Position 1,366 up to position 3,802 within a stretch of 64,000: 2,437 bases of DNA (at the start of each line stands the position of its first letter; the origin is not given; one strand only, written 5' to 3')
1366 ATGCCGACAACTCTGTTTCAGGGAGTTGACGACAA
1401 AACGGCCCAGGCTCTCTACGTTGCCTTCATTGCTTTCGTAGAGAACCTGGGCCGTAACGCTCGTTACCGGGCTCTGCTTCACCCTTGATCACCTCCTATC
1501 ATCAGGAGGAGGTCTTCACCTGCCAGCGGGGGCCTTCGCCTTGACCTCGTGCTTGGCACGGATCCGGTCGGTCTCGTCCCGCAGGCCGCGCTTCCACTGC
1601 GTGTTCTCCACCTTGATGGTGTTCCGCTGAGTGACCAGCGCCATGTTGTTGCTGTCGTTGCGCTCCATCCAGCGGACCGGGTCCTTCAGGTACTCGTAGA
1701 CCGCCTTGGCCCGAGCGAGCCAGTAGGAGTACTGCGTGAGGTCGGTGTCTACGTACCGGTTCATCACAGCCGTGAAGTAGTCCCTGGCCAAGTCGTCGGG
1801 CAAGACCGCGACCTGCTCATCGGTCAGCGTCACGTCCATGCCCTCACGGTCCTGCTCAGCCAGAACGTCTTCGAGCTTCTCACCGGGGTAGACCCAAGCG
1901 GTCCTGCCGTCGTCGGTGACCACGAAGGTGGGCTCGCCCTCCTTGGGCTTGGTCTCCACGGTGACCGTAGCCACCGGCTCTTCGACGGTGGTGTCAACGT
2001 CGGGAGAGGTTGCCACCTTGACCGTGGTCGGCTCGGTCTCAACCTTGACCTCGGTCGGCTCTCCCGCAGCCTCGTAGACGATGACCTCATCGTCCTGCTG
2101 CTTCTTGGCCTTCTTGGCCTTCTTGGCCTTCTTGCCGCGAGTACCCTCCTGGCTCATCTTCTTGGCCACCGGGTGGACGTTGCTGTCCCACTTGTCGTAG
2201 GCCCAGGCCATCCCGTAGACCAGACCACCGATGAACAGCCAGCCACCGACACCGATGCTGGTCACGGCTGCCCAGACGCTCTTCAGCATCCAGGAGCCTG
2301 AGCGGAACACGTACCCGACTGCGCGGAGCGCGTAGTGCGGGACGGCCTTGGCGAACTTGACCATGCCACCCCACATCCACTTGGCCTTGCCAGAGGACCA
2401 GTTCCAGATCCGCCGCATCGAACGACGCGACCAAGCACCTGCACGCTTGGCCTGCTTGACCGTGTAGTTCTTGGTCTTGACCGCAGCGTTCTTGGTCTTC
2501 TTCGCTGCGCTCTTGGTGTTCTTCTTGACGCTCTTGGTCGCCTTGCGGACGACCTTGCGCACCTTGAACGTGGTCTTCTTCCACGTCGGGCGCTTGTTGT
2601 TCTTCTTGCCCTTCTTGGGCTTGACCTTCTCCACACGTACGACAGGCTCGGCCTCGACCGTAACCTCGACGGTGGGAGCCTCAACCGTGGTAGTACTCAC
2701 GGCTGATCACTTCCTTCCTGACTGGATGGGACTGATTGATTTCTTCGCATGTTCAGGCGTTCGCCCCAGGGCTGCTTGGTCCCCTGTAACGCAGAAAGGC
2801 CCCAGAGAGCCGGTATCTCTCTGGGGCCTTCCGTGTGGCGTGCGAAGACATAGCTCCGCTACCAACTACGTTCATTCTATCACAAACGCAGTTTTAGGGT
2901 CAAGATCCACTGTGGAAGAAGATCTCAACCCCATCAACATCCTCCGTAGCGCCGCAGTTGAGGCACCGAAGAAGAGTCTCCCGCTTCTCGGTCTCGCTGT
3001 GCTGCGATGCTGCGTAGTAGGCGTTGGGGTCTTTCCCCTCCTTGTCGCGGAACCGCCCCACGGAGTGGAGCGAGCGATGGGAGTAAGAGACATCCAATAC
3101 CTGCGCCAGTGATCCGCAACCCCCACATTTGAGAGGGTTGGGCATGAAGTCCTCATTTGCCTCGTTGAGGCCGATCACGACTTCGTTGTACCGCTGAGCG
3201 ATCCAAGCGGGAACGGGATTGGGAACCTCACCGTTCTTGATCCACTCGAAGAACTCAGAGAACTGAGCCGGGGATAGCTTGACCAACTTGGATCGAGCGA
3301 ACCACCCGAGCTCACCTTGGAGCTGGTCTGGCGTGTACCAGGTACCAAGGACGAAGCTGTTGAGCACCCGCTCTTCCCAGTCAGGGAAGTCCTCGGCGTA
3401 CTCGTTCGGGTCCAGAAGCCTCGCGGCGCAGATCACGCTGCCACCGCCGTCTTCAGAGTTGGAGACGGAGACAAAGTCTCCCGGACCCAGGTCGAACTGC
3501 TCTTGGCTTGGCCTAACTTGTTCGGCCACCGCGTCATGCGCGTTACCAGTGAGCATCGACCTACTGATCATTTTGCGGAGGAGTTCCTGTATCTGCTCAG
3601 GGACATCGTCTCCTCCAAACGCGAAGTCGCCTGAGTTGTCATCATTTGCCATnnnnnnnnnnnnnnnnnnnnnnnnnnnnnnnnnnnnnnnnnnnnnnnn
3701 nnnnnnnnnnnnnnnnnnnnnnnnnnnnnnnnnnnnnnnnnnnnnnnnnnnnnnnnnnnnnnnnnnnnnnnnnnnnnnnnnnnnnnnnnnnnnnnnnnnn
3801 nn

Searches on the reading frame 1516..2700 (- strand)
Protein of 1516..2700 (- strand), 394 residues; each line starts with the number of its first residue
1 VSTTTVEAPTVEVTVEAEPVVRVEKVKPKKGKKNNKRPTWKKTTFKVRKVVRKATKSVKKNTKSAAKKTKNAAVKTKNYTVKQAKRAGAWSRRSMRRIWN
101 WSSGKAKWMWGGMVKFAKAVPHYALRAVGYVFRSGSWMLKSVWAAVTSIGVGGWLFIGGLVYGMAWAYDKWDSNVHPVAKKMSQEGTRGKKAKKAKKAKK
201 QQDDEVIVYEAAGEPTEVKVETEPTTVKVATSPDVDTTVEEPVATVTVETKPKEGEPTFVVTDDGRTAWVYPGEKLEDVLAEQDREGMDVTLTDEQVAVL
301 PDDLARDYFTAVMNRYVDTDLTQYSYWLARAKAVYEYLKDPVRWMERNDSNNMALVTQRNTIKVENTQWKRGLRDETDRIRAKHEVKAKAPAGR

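Call 15: search_protein_families(library=phrogs, proteins=[window:1519-2700:-], max_evalue=0.01)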
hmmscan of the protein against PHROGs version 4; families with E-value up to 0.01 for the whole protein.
window:1519-2700:- (394 aa): 0 families

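Call 16: search_protein_families(library=pfam, proteins=[window:1519-2700:-], max_evalue=0.01)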
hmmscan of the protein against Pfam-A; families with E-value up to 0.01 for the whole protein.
window:1519-2700:- (394 aa): 0 families

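Call 20: find_encoding_contigs(protein=window:1516-2700:-, flank=10000, max_places=5)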
Protein window:1516-2700:- (394 aa): no gene with exactly this product is on record in the collection.

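Call 54: find_related_loci(query=window:1519-2700:-, collection=viral_contigs, flank=3000)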
Query window:1519-2700:- (394 aa) in viral_contigs; peptide patterns used: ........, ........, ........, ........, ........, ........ (x = any residue, [..] = any of these).
18 stretches matched a pattern, but none encodes a relative of the query by tblastn (E <= 1e-3).

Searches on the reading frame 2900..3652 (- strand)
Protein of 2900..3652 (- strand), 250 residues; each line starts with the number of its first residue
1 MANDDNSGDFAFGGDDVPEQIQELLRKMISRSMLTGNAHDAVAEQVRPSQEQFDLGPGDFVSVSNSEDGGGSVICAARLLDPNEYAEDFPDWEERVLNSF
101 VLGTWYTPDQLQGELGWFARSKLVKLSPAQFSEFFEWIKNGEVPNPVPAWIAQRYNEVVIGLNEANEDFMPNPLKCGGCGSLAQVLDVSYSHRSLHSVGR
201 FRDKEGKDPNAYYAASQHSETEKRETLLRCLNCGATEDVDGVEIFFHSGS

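Call 15: search_protein_families(library=phrogs, proteins=[window:2903-3652:-], max_evalue=0.01)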
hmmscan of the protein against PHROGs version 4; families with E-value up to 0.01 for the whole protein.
window:2903-3652:- (250 aa): 0 families

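Call 16: search_protein_families(library=pfam, proteins=[window:2903-3652:-], max_evalue=0.01)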
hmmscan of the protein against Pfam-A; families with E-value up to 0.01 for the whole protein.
window:2903-3652:- (250 aa): 0 families

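Call 22: find_encoding_contigs(protein=window:2900-3652:-, flank=10000, max_places=5)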
Protein window:2900-3652:- (250 aa): no gene with exactly this product is on record in the collection.

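Call 67: find_homologous_proteins(query=window:2903-3652:-, max_evalue=0.001)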
Query window:2903-3652:- (250 aa): 3 proteins with E <= 0.001 among 622 candidates.
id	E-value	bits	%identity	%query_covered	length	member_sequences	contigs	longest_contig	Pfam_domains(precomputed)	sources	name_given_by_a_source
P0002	1.4e-169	580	100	100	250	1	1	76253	-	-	-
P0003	1.9e-57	213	44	94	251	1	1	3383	-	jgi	jgi:hypothetical protein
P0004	7.6e-29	119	32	82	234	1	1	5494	-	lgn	-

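Call 68: find_encoding_contigs(protein=P0003, flank=3000, max_places=3)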
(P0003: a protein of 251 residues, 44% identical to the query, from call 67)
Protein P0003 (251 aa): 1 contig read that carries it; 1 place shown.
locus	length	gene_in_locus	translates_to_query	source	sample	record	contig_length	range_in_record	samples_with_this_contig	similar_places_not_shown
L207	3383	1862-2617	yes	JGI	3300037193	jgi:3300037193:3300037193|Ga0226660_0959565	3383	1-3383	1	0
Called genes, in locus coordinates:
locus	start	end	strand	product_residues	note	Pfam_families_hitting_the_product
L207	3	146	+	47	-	?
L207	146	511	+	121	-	-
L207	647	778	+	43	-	-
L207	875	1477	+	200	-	-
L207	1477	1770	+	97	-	-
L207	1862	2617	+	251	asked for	-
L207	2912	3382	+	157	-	?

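Call 69: find_encoding_contigs(protein=P0004, flank=4000, max_places=3)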
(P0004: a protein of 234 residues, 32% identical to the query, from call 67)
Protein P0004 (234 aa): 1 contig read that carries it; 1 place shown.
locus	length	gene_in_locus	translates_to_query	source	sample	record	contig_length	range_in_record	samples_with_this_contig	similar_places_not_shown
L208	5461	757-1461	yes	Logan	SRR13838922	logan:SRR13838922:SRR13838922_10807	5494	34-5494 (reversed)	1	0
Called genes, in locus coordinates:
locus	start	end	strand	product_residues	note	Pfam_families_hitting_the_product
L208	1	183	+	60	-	?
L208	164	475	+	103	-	-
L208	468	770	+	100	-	-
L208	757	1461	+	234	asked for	-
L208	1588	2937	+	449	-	-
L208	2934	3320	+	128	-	-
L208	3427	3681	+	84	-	-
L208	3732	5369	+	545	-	PF00004:AAA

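Call 83: predict_structure(alignment_id=A5)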
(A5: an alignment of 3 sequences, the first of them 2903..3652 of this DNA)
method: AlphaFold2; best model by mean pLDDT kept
length: 250 residues; sequences in the alignment: 3
mean_pLDDT: 54.7   pTM: 0.54
mean pLDDT of the five models: 54.7, 49.9, 36.7, 35.8, 35.0
residues with pLDDT >= 90: 4; 70-90: 68; 50-70: 69; < 50: 109
segments of 3 or more residues with pLDDT < 50: 1-46, 65-73, 186-226, 240-250
pLDDT, mean of each block of 10 residues (from residue 1): 25 29 34 32 47 80 48 66 87 74 74 75 77 74 58 63 53 69 51 30 37 38 49 64 34
secondary structure, 60 per line:
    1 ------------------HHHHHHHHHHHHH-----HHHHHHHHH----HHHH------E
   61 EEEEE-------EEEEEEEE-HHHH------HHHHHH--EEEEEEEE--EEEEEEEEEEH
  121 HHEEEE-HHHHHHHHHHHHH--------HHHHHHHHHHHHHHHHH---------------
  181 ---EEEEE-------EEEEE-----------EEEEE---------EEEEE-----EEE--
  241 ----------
elements in order: H19-31 H37-45 H50-53 E60-65 E73-80 H82-85 H92-97 E100-107 E110-119 E123-126 H128-140 H149-165 E184-188 E196-200 E212-216 E226-230 E236-238

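Call 85: fold_search(model_id=the predicted structure, library=pdb)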
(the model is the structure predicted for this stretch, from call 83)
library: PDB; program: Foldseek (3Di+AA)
matches with E <= 10: 340; with E <= 0.001: 0
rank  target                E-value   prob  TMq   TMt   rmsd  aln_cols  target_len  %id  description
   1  7nhn_X                5.5e-02  0.66  0.16  0.37  10.0        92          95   15  VgaL, an antibiotic resistance ABCF, in complex with 70S ribosome from Listeria monocytogenes (released 2021-05-05)
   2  3mev_B                6.2e-02  0.75  0.21  0.28  11.7       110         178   13  Crystal structure of SGF29 in complex with R2AK4me3 (released 2010-04-28)
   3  2x4y_G                8.4e-02  0.77  0.23  0.42  10.3       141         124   13  Molecular basis of Histone H3K36me3 recognition by the PWWP domain of BRPF1. (released 2010-04-21)
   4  4ova_C                1.0e-01  0.84  0.18  0.22   4.3        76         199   14  Structure of the two tandem Tudor domains and a new identified KH0 domain from human Fragile X Mental Retardation Prot (released 2015-02-25)
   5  3me9_B                1.4e-01  0.41  0.20  0.28  14.2       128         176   12  Crystal structure of SGF29 in complex with H3K4me3 peptide (released 2010-04-28)
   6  8a98_S                1.4e-01  0.41  0.20  0.30  12.4       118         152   13  CRYO-EM STRUCTURE OF LEISHMANIA MAJOR 80S RIBOSOME : snoRNA MUTANT (released 2023-10-11)
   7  3omc_A                1.6e-01  0.47  0.19  0.22   7.3       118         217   15  Structure of human SND1 extended tudor domain in complex with the symmetrically dimethylated arginine PIWIL1 peptide R (released 2010-09-15)
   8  3met_B                1.7e-01  0.41  0.21  0.29  14.6       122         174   13  Crystal structure of SGF29 in complex with H3K4me2 (released 2010-04-28)
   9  3omg_B                1.7e-01  0.16  0.20  0.22  16.6       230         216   11  Structure of human SND1 extended tudor domain in complex with the symmetrically dimethylated arginine PIWIL1 peptide R (released 2010-09-08)
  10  7qep_N6               1.7e-01  0.15  0.16  0.26  16.5       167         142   15  Cryo-EM structure of the ribosome from Encephalitozoon cuniculi (released 2022-02-09)
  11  3sti_A                2.2e-01  0.25  0.19  0.24  12.8       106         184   10  Crystal structure of the protease domain of DegQ from Escherichia coli (released 2011-07-27)
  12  3p8b_B                2.3e-01  0.87  0.18  0.30   4.7        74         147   16  X-ray crystal structure of Pyrococcus furiosus transcription elongation factor Spt4/5 (released 2011-01-26)
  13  2hqx_A                2.3e-01  0.47  0.20  0.47   7.7       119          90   16  Crystal structure of human P100 tudor domain conserved region (released 2006-10-10)
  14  9mlc_Z                2.6e-01  0.63  0.18  0.09   7.0        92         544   16  Pol II-DSIF-SPT6-PAF1c-TFIIS-IWS1-ELOF1-LEDGF-nucleosome activated elongation complex Composite map T (released 2026-01-21)
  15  3cey_B                2.6e-01  0.20  0.23  0.16  13.4       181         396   14  Crystal structure of L3MBTL2 (released 2008-05-06)
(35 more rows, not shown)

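Call 86: search_solved_structures(query=A5, max_evalue=1)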
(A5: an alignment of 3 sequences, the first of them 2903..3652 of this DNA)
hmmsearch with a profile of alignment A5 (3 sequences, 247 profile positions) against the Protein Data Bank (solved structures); distinct sequences matched with E-value up to 1: 4.
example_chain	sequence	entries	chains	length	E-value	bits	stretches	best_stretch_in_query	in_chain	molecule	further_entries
6qx9_5J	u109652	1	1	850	0.0011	21.8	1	142-216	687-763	Pre-mRNA-processing factor 6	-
4ywl_A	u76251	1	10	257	0.93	12.2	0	169-202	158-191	Cell division control protein 21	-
1gpq_A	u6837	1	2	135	0.99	12.1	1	143-208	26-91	INHIBITOR OF VERTEBRATE LYSOZYME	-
1xs0_A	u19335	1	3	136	1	12.1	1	143-208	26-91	Inhibitor of vertebrate lysozyme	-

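Call 99: search_protein_representatives(alignment_id=A5)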
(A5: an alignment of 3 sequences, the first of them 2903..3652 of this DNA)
Query: 3 sequences, 247 profile positions. Proteins with E-value up to 0.001 (for the whole library): 95; up to 1e-10: 91; up to 1e-30: 69. The best 95 are listed.
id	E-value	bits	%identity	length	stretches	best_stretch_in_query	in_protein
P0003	1.4e-127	440.7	-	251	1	1-247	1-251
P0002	2.1e-125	433.6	-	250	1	2-247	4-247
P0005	1.7e-70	253.8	-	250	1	1-247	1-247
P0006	4.9e-66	239.1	-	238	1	16-245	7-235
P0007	2.4e-60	220.5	-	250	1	1-245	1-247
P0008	2.2e-55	204.3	-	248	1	9-239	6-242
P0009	2.6e-55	204.0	-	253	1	7-243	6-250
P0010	3.8e-55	203.5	-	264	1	2-246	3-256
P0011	3.5e-54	200.3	-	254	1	1-245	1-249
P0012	1.3e-52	195.2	-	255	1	2-246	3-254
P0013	1.9e-51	191.4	-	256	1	1-241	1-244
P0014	2.4e-51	191.0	-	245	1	13-239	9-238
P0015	4.9e-50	186.8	-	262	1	2-246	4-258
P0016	8.6e-50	185.9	-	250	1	8-235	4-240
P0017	2.8e-49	184.3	-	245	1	17-239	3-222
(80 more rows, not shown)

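Call 104: find_related_loci(query=A8, collection=viral_contigs, flank=2500)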
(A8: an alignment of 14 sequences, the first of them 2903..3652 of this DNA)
Query A8 (250 aa) in viral_contigs; peptide patterns used: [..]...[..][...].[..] (x = any residue, [..] = any of these).
75 stretches matched a pattern; 4 encode a relative of the query (tblastn E <= 1e-3); 4 distinct loci.
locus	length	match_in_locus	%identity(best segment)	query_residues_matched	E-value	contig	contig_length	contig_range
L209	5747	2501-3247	34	1-245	4e-52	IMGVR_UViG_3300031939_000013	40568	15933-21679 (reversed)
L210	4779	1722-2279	28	44-233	5e-27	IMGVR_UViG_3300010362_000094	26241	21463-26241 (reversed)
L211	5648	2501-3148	28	24-243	4e-25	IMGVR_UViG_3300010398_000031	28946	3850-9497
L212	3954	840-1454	29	24-233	2e-24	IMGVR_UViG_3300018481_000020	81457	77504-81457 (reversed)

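Call 108: search_protein_families(library=pfam, alignment_id=A7, max_evalue=0.01)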
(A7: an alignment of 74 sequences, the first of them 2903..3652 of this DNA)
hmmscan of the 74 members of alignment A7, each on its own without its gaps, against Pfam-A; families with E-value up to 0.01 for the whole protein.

A. member 1, window:2903-3652:- (250 aa): 0 families

B. families by the number of members that match (of 74 scanned): 8 families
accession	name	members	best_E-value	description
PF08274.17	Zn_Ribbon_YjdM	3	0.00073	PhnA Zinc-Ribbon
PF01096.23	Zn_ribbon_TFIIS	2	0.00047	Transcription factor S-II (TFIIS)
PF08271.17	Zn_Ribbon_TF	2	0.00051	TFIIB zinc-binding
PF03811.18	Zn_ribbon_InsA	2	0.0032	InsA N-terminal domain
PF04606.18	Ogr_Delta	1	0.0005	Ogr/Delta-like zinc finger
PF14599.11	zinc_ribbon_6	1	0.0029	Zinc-ribbon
PF01782.24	RimM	1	0.0032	RimM N-terminal domain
PF14354.12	Lar_restr_allev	1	0.0068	Restriction alleviation protein Lar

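Call 109: predict_structure(alignment_id=A7)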
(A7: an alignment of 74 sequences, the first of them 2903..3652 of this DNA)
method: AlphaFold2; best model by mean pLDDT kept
length: 250 residues; sequences in the alignment: 74
mean_pLDDT: 87.9   pTM: 0.75
mean pLDDT of the five models: 87.9, 87.7, 87.1, 85.9, 85.8
residues with pLDDT >= 90: 184; 70-90: 24; 50-70: 22; < 50: 20
segments of 3 or more residues with pLDDT < 50: 1-3, 7-13, 31-39
pLDDT, mean of each block of 10 residues (from residue 1): 48 63 70 47 87 98 75 91 98 96 97 96 97 97 94 97 94 97 96 98 96 98 97 97 74
secondary structure, 60 per line:
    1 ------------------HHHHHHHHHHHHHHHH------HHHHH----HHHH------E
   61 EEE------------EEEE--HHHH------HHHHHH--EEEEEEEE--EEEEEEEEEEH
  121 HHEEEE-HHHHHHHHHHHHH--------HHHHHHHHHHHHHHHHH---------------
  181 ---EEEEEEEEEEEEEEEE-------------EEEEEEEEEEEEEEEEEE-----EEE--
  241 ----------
elements in order: H19-34 H41-45 H50-53 E60-63 E76-79 H82-85 H92-97 E100-107 E110-119 E123-126 H128-140 H149-165 E184-199 E213-230 E236-238

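Call 112: fold_search(model_id=the predicted structure, library=pdb)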
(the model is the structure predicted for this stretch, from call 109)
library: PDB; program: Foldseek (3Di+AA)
matches with E <= 10: 300; with E <= 0.001: 0
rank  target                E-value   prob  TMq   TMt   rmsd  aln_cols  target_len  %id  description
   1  3mev_B                9.0e-02  0.69  0.20  0.26  14.8       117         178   14  Crystal structure of SGF29 in complex with R2AK4me3 (released 2010-04-28)
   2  5ckd_A                1.0e-01  0.77  0.18  0.38   7.3       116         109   15  E. coli MazF E24A form III (released 2016-04-06)
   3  9c96_A                1.7e-01  0.04  0.10  0.10  18.9       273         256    6  Cryo-EM structure of TAP binding protein related (TAPBPR) in complex with HLA-A*02:01 bound to a suboptimal peptide. (released 2025-01-22)
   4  4nqd_C                2.1e-01  0.03  0.10  0.10  20.8       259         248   10  Crystal structure of TCR-MR1 ternary complex and non-covalently bound 5-(2-oxopropylideneamino)-6-D-ribitylaminouracil (released 2014-04-16)
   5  3me9_B                2.5e-01  0.60  0.18  0.25   7.6        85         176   14  Crystal structure of SGF29 in complex with H3K4me3 peptide (released 2010-04-28)
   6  6ie4_C                2.9e-01  0.77  0.19  0.33   3.9        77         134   12  Crystal structure of ADCP1 tandem Agenet domain 1-2 in complex with H3K9me1 (released 2019-01-16)
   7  5zwz                  2.9e-01  0.75  0.22  0.35   4.4        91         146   16  Crystal structure of Arabidopsis thaliana AGDP1 AGD34 (released 2018-11-14)
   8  7ui9_S                2.9e-01  0.12  0.10  0.13  22.1       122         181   17  Core Mediator-PICearly (Copy A) (released 2023-02-15)
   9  5ck9_A                3.4e-01  0.47  0.17  0.37   7.0       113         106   15  E. coli MazF form I (released 2016-04-06)
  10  6ie7_B                3.6e-01  0.77  0.19  0.35   4.0        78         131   15  Crystal structure of ADCP1 tandem Agenet domain 1-2 in complex with H3K9me2 (released 2019-01-16)
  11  3met_B                3.8e-01  0.51  0.18  0.25   7.6        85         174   14  Crystal structure of SGF29 in complex with H3K4me2 (released 2010-04-28)
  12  7d2p_A                4.0e-01  0.41  0.19  0.38   8.9       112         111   12  Crystal structure of MazE-MazF (Form-II) from Deinococcus radiodurans (released 2021-02-10)
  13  5lpf_A                4.0e-01  0.25  0.17  0.21  13.6       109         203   18  Kallikrein-related peptidase 10 (released 2016-10-05)
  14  5ckb_A                4.5e-01  0.35  0.17  0.35   7.3       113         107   14  E. coli MazF form II (released 2016-04-06)
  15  3o5z_A                4.8e-01  0.23  0.16  0.37   7.8        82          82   11  Crystal structure of the SH3 domain from p85beta subunit of phosphoinositide 3-kinase (PI3K) (released 2011-08-10)
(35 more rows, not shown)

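Call 113: fold_search(model_id=the predicted structure, library=viral)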
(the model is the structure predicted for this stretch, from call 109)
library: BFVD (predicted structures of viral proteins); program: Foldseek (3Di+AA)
matches with E <= 10: 585; with E <= 0.001: 0
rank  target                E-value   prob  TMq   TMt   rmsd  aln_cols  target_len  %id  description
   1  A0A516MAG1            1.3e-02  0.96  0.23  0.30  12.9       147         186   12  (no name in the UniProt tables at hand)
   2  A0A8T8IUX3            2.8e-02  0.94  0.20  0.37  19.8       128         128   14  Uncharacterized protein [Pseudomonas phage phiGM22-3]
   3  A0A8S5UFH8            4.0e-02  0.80  0.15  0.33  11.2        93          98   18  24-sterol C-methyltransferase [Myoviridae sp. ctcyQ27]
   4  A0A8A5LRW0            4.0e-02  0.25  0.17  0.11  22.9       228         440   14  Uncharacterized protein [Arthrobacter phage Prairie]
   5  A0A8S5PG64            4.5e-02  0.84  0.14  0.35   7.7        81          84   15  Putative zinc binding domain [Siphoviridae sp. cthL03]
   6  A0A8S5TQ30            5.0e-02  0.96  0.11  0.34   8.2        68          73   16  InsA N-terminal domain [Myoviridae sp. ctCXW4]
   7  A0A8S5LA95            5.3e-02  0.69  0.21  0.30  13.6       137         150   12  Uncharacterized protein [Myoviridae sp. ctPuP5]
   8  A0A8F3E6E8            5.3e-02  0.54  0.18  0.20  12.1       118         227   13  Endolysin [Arthrobacter phage Sicarius2]
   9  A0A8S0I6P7            7.5e-02  0.89  0.19  0.48   8.5        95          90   15  (no name in the UniProt tables at hand)
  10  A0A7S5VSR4            7.5e-02  0.18  0.19  0.08  19.7       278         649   10  (no name in the UniProt tables at hand)
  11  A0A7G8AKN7            7.9e-02  0.99  0.19  0.76   3.2        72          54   10  Uncharacterized protein [Salmonella phage SHWT1]
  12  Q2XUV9                8.4e-02  0.54  0.13  0.32  11.9        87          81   18  (no name in the UniProt tables at hand)
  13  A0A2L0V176            1.1e-01  0.57  0.21  0.32  15.1       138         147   13  (no name in the UniProt tables at hand)
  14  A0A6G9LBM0            1.1e-01  0.63  0.21  0.41  15.1       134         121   14  (no name in the UniProt tables at hand)
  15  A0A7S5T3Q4            1.3e-01  0.16  0.18  0.16  27.0       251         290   10  (no name in the UniProt tables at hand)
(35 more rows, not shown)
